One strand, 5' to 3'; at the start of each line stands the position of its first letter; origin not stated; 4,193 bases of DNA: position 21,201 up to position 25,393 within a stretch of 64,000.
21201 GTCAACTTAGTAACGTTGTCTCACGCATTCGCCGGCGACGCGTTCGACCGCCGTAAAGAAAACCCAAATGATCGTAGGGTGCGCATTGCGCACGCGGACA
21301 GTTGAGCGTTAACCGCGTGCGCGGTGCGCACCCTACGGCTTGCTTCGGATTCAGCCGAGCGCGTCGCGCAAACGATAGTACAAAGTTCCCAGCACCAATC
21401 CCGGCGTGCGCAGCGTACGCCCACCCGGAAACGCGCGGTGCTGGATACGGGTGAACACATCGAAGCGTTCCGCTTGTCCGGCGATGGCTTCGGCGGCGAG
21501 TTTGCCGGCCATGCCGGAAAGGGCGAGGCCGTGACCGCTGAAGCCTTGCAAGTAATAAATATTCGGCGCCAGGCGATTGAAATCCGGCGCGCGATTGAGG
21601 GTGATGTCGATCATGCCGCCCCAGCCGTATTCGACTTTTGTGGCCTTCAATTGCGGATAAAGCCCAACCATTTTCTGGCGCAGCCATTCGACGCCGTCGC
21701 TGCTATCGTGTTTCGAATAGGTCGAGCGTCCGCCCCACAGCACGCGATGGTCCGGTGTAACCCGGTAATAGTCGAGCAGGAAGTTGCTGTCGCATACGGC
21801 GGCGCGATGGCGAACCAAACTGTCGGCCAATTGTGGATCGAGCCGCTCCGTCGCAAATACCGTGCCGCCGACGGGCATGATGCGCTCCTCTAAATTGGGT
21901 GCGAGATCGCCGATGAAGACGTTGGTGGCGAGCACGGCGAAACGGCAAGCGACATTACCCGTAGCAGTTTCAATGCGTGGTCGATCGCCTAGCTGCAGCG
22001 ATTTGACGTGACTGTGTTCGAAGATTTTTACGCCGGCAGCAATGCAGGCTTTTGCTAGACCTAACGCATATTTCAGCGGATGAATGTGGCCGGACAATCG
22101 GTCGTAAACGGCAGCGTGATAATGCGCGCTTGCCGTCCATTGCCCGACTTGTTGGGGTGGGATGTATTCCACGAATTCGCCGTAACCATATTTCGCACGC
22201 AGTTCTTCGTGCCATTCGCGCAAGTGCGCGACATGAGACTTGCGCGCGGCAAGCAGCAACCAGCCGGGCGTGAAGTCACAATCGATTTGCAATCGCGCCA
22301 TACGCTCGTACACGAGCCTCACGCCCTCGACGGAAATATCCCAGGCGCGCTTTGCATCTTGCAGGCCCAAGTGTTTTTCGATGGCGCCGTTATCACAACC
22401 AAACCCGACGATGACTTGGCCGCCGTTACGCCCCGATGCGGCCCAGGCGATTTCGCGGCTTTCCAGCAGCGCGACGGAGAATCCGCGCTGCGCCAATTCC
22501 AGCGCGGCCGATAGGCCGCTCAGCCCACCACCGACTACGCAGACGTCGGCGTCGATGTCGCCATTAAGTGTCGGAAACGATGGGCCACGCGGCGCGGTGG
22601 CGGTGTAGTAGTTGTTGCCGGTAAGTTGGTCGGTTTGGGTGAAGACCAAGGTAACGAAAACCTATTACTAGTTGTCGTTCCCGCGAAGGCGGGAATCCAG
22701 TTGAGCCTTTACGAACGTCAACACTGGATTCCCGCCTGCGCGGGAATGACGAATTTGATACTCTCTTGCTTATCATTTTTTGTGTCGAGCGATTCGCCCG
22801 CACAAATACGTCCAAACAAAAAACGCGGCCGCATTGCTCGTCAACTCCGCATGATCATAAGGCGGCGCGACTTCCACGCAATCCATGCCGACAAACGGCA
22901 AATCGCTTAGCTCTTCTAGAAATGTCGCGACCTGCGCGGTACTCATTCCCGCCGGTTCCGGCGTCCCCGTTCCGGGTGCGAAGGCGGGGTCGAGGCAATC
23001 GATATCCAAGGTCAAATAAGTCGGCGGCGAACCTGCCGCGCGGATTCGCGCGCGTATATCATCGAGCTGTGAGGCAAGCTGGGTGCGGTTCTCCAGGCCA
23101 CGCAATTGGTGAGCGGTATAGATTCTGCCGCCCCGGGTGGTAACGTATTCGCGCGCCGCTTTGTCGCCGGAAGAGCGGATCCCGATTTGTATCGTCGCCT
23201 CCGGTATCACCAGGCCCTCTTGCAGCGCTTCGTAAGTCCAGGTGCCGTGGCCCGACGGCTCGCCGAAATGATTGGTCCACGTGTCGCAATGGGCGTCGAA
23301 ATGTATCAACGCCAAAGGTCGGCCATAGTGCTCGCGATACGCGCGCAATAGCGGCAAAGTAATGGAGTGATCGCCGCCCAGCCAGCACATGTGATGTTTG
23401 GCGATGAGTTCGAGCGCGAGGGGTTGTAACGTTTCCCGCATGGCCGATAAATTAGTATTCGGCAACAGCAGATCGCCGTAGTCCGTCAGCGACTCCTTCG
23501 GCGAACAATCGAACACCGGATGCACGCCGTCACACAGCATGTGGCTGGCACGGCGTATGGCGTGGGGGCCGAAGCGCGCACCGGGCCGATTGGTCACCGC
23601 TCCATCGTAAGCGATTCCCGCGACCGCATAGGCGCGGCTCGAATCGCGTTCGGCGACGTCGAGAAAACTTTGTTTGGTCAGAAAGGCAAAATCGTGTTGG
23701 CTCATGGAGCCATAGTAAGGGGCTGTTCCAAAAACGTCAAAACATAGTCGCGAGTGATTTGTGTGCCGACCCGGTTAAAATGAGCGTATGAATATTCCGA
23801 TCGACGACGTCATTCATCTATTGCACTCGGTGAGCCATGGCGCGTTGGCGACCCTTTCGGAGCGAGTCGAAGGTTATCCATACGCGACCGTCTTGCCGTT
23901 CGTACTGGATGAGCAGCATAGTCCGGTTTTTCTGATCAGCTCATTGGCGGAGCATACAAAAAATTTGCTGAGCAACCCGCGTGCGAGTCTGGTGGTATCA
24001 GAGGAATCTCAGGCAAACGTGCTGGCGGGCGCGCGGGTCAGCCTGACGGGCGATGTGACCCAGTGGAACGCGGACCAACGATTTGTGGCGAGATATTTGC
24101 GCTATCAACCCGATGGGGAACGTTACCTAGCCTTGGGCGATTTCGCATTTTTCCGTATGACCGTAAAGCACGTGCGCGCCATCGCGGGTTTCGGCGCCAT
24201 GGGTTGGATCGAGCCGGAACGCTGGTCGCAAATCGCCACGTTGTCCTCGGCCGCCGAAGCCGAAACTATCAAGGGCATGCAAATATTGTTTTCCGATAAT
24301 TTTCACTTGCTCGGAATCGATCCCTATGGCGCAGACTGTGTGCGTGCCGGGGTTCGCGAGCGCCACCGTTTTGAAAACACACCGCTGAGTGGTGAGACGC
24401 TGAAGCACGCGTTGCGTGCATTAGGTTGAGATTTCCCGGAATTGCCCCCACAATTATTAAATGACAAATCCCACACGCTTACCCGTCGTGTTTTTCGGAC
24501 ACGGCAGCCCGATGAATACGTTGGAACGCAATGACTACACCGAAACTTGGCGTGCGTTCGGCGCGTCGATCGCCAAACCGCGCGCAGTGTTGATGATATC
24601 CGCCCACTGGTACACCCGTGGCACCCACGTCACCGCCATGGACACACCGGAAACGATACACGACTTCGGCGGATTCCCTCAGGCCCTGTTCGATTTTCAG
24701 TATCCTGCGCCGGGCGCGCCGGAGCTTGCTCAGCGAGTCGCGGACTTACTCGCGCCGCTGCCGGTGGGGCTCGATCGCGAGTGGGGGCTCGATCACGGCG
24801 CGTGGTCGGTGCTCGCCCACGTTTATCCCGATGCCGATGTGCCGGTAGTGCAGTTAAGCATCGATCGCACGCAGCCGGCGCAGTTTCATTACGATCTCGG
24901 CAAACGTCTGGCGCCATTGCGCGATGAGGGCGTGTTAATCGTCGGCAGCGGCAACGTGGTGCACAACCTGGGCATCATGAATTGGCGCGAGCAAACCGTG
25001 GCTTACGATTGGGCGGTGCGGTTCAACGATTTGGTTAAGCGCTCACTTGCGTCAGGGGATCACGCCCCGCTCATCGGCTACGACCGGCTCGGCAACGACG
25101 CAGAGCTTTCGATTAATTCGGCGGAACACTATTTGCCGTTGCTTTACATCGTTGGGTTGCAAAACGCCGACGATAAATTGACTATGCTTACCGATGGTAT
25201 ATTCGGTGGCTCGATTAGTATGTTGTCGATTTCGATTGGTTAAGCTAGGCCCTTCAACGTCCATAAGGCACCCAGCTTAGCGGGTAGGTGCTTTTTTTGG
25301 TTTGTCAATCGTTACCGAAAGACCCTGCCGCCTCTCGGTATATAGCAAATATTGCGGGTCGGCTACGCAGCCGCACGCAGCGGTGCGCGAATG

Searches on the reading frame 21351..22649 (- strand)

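Call 31: search_protein_families(library=pfam, proteins=[window:21351-22649:-], max_evalue=0.0001)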
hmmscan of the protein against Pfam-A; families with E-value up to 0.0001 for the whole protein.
window:21351-22649:- (432 aa): 9 families
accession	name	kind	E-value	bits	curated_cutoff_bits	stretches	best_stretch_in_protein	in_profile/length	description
PF01266.30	DAO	-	6.1e-70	236.9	27.9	1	35-387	1-352/353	FAD dependent oxidoreductase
PF13450.12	NAD_binding_8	-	6e-09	36.5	21.9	1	38-84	1-44/68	NAD(P)-binding Rossmann-like domain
PF00890.30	FAD_binding_2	-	3.2e-07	30.3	20.4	1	35-67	1-33/414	FAD binding domain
PF01494.25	FAD_binding_3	-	2.7e-06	27.3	22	1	33-66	1-34/349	FAD binding domain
PF01946.23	Thi4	-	5.1e-06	26.3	26.2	1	32-78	16-62/235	Thi4 family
PF12831.13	FAD_oxidored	-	7.5e-06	25.9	27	1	35-66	1-32/416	FAD dependent oxidoreductase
PF01134.28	GIDA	-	4.6e-05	23.1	22.1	1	35-63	1-29/391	Glucose inhibited division protein A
PF03486.20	HI0933_like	-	9.4e-05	22.4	50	0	35-65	2-32/244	HI0933-like protein Rossmann domain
PF07992.20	Pyr_redox_2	-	9.5e-05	22.4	26.1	0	35-65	2-32/291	Pyridine nucleotide-disulphide oxidoreductase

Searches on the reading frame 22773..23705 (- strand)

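Call 31: search_protein_families(library=pfam, proteins=[window:22773-23705:-], max_evalue=0.0001)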
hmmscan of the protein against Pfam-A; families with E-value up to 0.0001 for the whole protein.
window:22773-23705:- (310 aa): 1 family
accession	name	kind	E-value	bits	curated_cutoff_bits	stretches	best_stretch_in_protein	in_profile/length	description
PF00491.26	Arginase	-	3.1e-76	256.9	22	1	26-301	3-279/280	Arginase family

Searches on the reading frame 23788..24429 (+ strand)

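Call 31: search_protein_families(library=pfam, proteins=[window:23788-24429:+], max_evalue=0.0001)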
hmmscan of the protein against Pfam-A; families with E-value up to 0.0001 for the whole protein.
window:23788-24429:+ (213 aa): 2 families
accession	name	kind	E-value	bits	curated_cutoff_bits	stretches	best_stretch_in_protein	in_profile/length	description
PF13883.13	CREG_beta-barrel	-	1.3e-15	58.2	27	1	11-147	13-166/167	CREG, beta-barrel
PF01243.27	PNPOx_N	-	9.3e-12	45.8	28.1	1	12-131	9-118/120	Pyridoxamine 5'-phosphate oxidase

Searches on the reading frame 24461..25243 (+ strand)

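Call 31: search_protein_families(library=pfam, proteins=[window:24461-25243:+], max_evalue=0.0001)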
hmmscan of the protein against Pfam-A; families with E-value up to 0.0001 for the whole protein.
window:24461-25243:+ (260 aa): 1 family
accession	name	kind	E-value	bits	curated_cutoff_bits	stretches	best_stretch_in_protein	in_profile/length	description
PF02900.23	LigB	-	6.4e-22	78.3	26.3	1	27-209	31-220/269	Catalytic LigB subunit of aromatic ring-opening dioxygenase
